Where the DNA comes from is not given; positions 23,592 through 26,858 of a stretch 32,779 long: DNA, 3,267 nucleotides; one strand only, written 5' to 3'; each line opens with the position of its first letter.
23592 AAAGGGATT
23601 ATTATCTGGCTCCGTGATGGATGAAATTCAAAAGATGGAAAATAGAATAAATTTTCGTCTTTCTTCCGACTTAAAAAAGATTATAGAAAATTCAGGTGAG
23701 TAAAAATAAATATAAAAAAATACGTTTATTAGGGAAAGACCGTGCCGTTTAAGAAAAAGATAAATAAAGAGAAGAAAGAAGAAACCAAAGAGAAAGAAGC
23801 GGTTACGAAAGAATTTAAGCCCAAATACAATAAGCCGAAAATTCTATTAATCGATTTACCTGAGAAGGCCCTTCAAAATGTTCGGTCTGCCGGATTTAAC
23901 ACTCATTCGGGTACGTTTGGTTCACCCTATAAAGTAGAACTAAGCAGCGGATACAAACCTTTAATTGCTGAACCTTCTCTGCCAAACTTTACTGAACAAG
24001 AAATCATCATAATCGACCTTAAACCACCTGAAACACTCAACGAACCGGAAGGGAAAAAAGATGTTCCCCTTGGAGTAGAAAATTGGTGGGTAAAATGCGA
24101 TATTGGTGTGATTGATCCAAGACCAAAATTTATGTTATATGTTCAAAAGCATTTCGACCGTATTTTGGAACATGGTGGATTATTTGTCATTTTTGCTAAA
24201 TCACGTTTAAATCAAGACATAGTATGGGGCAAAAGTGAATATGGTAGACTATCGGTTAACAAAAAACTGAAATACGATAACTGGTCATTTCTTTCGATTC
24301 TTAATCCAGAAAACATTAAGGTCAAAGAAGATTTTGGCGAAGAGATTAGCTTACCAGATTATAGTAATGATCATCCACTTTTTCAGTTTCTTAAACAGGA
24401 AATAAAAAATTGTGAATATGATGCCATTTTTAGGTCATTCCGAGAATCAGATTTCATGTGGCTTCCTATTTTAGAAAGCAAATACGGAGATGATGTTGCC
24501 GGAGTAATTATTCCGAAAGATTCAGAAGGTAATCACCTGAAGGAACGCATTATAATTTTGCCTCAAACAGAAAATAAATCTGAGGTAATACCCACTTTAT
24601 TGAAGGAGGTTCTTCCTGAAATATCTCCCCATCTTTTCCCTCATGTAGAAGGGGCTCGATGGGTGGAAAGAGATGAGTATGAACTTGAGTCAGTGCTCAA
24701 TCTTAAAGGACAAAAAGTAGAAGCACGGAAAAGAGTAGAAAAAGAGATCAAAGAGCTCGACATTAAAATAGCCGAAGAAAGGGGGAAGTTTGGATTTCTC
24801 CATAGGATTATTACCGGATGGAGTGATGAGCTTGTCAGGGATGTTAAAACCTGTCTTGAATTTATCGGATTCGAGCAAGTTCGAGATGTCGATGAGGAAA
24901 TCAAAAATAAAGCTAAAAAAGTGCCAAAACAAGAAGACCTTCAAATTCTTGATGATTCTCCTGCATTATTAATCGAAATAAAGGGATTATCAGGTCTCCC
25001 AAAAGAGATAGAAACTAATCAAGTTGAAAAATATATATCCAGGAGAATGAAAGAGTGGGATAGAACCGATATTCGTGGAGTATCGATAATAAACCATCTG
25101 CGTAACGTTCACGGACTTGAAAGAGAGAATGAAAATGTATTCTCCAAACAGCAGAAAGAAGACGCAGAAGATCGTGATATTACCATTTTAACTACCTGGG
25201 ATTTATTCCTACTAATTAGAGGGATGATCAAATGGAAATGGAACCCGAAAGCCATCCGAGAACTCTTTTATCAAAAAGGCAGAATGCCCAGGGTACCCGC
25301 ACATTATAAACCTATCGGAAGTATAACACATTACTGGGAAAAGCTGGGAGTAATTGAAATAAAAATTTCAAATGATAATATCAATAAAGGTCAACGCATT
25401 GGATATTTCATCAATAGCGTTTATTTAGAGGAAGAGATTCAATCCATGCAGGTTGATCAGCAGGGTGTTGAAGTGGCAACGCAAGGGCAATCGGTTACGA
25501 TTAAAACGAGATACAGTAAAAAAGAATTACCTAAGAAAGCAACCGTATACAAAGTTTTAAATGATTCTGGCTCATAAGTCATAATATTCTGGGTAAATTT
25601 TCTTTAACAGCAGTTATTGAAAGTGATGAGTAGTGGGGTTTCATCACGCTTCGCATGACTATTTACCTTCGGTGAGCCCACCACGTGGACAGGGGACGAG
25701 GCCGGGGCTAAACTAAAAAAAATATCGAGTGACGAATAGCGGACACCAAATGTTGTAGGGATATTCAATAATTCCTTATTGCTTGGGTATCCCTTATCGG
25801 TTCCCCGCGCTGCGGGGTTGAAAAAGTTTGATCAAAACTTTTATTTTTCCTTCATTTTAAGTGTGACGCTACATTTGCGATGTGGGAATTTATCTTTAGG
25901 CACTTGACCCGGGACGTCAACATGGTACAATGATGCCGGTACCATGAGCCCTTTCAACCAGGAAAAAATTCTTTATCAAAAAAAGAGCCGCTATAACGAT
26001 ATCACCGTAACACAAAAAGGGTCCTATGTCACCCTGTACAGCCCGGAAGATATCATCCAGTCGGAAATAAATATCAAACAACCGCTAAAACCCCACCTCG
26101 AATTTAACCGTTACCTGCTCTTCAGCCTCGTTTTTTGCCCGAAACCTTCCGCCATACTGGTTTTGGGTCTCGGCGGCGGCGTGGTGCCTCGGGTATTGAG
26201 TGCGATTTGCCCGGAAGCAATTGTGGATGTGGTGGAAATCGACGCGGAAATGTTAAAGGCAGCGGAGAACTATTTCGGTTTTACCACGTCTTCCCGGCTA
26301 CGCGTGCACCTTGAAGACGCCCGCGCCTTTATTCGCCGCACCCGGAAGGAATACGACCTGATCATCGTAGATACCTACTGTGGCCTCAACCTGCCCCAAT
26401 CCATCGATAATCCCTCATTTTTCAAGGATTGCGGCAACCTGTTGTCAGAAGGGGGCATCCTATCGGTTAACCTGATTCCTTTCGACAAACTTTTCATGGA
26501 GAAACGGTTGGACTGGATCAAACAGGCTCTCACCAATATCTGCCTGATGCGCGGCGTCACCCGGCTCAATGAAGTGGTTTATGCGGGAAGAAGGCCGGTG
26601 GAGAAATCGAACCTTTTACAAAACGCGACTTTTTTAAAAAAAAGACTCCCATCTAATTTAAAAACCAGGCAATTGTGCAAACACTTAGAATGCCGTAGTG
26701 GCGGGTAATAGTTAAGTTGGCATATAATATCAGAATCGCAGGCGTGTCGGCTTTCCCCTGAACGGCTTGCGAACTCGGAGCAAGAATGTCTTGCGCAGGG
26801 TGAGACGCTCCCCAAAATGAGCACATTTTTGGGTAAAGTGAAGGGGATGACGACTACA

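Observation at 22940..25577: AT-rich three-gene islet as a candidate composite defence locus: UPF0175 antitoxin, DUF3368 PIN-like toxin and a 611-aa nuclease-like protein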

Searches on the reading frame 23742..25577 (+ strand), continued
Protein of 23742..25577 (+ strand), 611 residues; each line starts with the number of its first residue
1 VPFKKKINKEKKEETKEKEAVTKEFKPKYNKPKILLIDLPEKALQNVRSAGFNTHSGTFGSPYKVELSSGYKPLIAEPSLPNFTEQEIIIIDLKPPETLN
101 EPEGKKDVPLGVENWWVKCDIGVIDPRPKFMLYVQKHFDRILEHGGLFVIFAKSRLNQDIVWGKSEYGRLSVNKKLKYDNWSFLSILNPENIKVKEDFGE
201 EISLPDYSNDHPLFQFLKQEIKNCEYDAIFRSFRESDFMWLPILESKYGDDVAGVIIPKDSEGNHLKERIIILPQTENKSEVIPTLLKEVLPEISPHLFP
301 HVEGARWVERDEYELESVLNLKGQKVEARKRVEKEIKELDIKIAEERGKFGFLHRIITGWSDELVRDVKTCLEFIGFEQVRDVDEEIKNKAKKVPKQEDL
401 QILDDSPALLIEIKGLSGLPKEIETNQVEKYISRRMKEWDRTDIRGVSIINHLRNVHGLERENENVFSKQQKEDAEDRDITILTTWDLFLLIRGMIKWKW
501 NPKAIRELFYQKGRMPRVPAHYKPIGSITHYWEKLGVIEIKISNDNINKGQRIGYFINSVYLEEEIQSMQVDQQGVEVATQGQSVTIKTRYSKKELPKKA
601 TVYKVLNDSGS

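Call 91: search_protein_families(library=padloc, proteins=[L127:6992-8683:+, L127:4548-6734:+, L127:3459-4547:+, L126:6965-8725:+, L127:8913-9335:+, L127:9386-10726:-, L122:3847-5946:+, L120:7781-9733:+], max_evalue=0.001)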
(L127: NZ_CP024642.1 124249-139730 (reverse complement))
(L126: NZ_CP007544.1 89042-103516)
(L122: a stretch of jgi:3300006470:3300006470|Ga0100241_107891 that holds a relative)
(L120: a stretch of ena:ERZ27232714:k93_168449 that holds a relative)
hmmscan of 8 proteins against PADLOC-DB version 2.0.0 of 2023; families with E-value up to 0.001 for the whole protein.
L127:6992-8683:+ (563 aa): 0 families

L127:4548-6734:+ (728 aa): 7 families
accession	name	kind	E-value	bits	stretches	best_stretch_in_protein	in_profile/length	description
PDLC02361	PifA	-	2.1e-261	867.6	1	9-724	4-718/720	PifA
PDLC04959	PDC-S20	-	2.7e-20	71.3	1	32-350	29-354/464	-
PDLC02210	QatA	-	2.4e-15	54.1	2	41-163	28-146/593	-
PDLC04956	PDC-S20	-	1.6e-11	42.3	1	190-267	181-259/450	-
PDLC02209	QatA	-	6.2e-11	39.6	1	25-120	14-106/646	-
PDLC04957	PDC-S20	-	7.6e-11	40.1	2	189-260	182-255/446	-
PDLC04958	PDC-S20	-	4.3e-10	37.5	1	48-127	31-107/458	-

L127:3459-4547:+ (362 aa): 0 families

L126:6965-8725:+ (586 aa): 0 families

L127:8913-9335:+ (140 aa): 0 families

L127:9386-10726:- (446 aa): 0 families

L122:3847-5946:+ (699 aa): 45 families (the best 25 are shown)
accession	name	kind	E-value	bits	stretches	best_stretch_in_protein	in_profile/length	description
PDLC02979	AriA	-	4e-21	74.2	1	1-457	1-373/373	-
PDLC02358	Old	-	3.6e-17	60.4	1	152-589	59-458/578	Old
PDLC02980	AriA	-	4.6e-17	60.9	2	136-458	40-304/304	-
PDLC00096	GajA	-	2.7e-12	44.2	2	407-555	280-424/630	AAA ATPase domain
PDLC04135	mad3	-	9.3e-12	43.1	1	2-457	1-327/374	mads_3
PDLC04175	HEC-01A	-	5.5e-10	36.8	1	392-472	250-327/363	-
PDLC00091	GajA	-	6.8e-10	36.4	2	1-277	1-253/627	AAA ATPase domain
PDLC00071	GajA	-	1.5e-09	35.3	1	1-581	1-438/588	AAA ATPase domain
PDLC04178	HEC-01A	-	6.3e-09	33.3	0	4-45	10-49/399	-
PDLC02981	AriAB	-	8.3e-09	32.7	1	401-457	319-377/694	-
PDLC03878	NsnB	-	1.5e-08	32.8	1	215-462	69-286/345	-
PDLC00271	PtuA1|PtuA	-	1.5e-08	32.7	1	414-483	280-350/421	AAA ATPase domain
PDLC00090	GajA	-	2.8e-08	30.9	1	1-231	1-226/659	AAA ATPase domain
PDLC00278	PtuA1|PtuA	-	3.4e-08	31.2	1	1-44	1-43/436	AAA ATPase domain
PDLC00311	PtuA1|PtuA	-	5e-08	30.4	0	1-44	1-43/455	AAA ATPase domain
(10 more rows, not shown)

L120:7781-9733:+ (650 aa): 18 families
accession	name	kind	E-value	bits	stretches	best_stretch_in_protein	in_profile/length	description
PDLC02614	DrmC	-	8.8e-17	59.3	2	464-596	25-142/153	DrmC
PDLC02606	DrmC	-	2.1e-15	55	2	462-596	36-164/182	DrmC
PDLC02585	DrmC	-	7.9e-15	53.1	1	463-595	108-234/253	DrmC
PDLC02597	DrmC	-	3.5e-12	44.7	1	464-600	100-230/242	DrmC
PDLC02602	DrmC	-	1.7e-11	41.8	1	463-595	109-238/381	DrmC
PDLC03922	MkoB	-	2.4e-11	41.6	1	293-596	343-593/610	-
PDLC02591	DrmC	-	2.9e-10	37.7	1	462-596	114-241/260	DrmC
PDLC02595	DrmC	-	3.6e-09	34.7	1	467-589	123-243/269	DrmC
PDLC02588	DrmC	-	1.2e-08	32.9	1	490-594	129-232/256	DrmC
PDLC02607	DrmC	-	1.1e-07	29.4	1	494-591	139-239/265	DrmC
PDLC02612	DrmC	-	3.9e-07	27.8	1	464-596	96-215/235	DrmC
PDLC02616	DrmC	-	5.7e-07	27.4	0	553-604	162-214/224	DrmC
PDLC02609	DrmC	-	1.4e-06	26.5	0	494-599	125-226/241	DrmC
PDLC01096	C3a212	-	4.7e-06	24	1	89-138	206-254/279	SNc+LTD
PDLC02587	DrmC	-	1.3e-05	22.3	1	555-598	204-248/267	DrmC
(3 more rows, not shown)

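Call 93: search_dna_similar(query=L127:4548-6734:+, collection=plasmids, mode=protein, max_evalue=1e-50, max_rows=12, rows=spread)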
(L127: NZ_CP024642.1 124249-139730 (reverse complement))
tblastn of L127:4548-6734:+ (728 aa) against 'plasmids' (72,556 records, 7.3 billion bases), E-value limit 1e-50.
Records with a match: 1016; places in all: 1022; records where one place covers at least 80% of the query: 970.
Best place of each record, by identity: >=99% 14; 95-99% 13; 90-95% 1; 80-90% 4; 60-80% 5; <60% 979.
By first word of the organism name: Klebsiella 630; Escherichia 277; Salmonella 33; Enterobacter 24; Serratia 10; Pantoea 8; Citrobacter 6; Cronobacter 5; Shigella 5; Sinorhizobium 5; and 8 more.
By predicted mobility (MOB-suite, as given by PLSDB): non-mobilizable 500; conjugative 461; mobilizable 55.
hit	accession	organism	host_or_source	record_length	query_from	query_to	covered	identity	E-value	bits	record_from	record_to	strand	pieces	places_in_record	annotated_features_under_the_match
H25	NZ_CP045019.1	Klebsiella pneumoniae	Homo sapiens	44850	1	728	100%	100.0%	0e+0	1466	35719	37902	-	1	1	P-loop NTPase fold protein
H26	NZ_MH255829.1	Klebsiella pneumoniae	Homo sapiens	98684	9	718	98%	37.7%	4e-149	488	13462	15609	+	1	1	P-loop NTPase fold protein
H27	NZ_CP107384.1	Klebsiella pneumoniae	Homo sapiens,sputum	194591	9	718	98%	37.7%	4e-149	488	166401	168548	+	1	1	P-loop NTPase fold protein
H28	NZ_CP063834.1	Klebsiella pneumoniae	Homo sapiens,induction culture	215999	9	718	98%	37.7%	4e-149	488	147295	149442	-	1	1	P-loop NTPase fold protein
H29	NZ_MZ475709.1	Klebsiella pneumoniae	-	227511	9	718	98%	37.7%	4e-149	488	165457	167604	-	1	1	P-loop NTPase fold protein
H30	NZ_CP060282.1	Klebsiella pneumoniae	Homo sapiens,Rectal Swab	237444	9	718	98%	37.7%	4e-149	488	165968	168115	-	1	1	P-loop NTPase fold protein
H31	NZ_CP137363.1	Klebsiella pneumoniae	Homo sapiens,pure culture,rectal swab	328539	9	718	98%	37.7%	4e-149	488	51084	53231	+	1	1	P-loop NTPase fold protein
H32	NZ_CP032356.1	Klebsiella variicola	Homo sapiens,organism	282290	9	718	98%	37.7%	2e-148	486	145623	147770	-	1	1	hypothetical protein | P-loop NTPase fold protein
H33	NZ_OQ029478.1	Escherichia coli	-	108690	9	718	98%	37.7%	5e-143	470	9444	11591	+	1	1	P-loop NTPase fold protein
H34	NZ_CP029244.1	Escherichia coli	cell culture,feces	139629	9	718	98%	37.7%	5e-143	470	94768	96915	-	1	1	P-loop NTPase fold protein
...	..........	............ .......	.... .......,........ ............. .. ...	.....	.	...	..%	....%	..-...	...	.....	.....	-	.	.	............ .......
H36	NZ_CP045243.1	Pantoea sp. JZ29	Euphorbia granulata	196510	10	221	29%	50.7%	3e-55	213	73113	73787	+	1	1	P-loop NTPase fold protein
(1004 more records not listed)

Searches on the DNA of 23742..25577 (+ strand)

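Call 87: search_dna_similar(query=L127:6992-8683:+, collection=ecoli_genomes, mode=near, max_rows=10)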
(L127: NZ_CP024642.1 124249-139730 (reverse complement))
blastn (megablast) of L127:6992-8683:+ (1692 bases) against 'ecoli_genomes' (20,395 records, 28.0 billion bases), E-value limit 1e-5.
No match.

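Call 92: search_dna_similar(query=L127:6992-8683:+, collection=ecoli_genomes, mode=distant, max_rows=10, max_evalue=0.00001)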
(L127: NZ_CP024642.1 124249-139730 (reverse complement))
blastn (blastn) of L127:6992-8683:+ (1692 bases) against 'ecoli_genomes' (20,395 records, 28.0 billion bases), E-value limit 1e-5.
No match.

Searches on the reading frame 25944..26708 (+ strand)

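Call 3: search_protein_families(library=pfam, proteins=[window:25944-26708:+], max_evalue=0.1)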
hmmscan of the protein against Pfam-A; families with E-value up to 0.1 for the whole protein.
window:25944-26708:+ (254 aa): 6 families
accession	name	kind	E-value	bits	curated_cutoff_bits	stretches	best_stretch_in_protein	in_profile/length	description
PF01564.23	Spermine_synth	-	1.3e-10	41.6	22.9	1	62-175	13-130/186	Spermine/spermidine synthase domain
PF13649.12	Methyltransf_25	-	3.7e-05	24.8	27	1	71-171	1-97/97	Methyltransferase domain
PF05175.20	MTS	-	0.011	15.8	23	1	70-143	34-105/170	Methyltransferase small domain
PF17284.7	Spermine_synt_N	-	0.013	15.8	22.1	1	7-24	18-35/53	Spermidine synthase tetramerisation domain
PF08242.18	Methyltransf_12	-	0.022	15.9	30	1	74-173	3-98/98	Methyltransferase domain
PF08241.18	Methyltransf_11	-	0.056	14.5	21.2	1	74-173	3-93/95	Methyltransferase domain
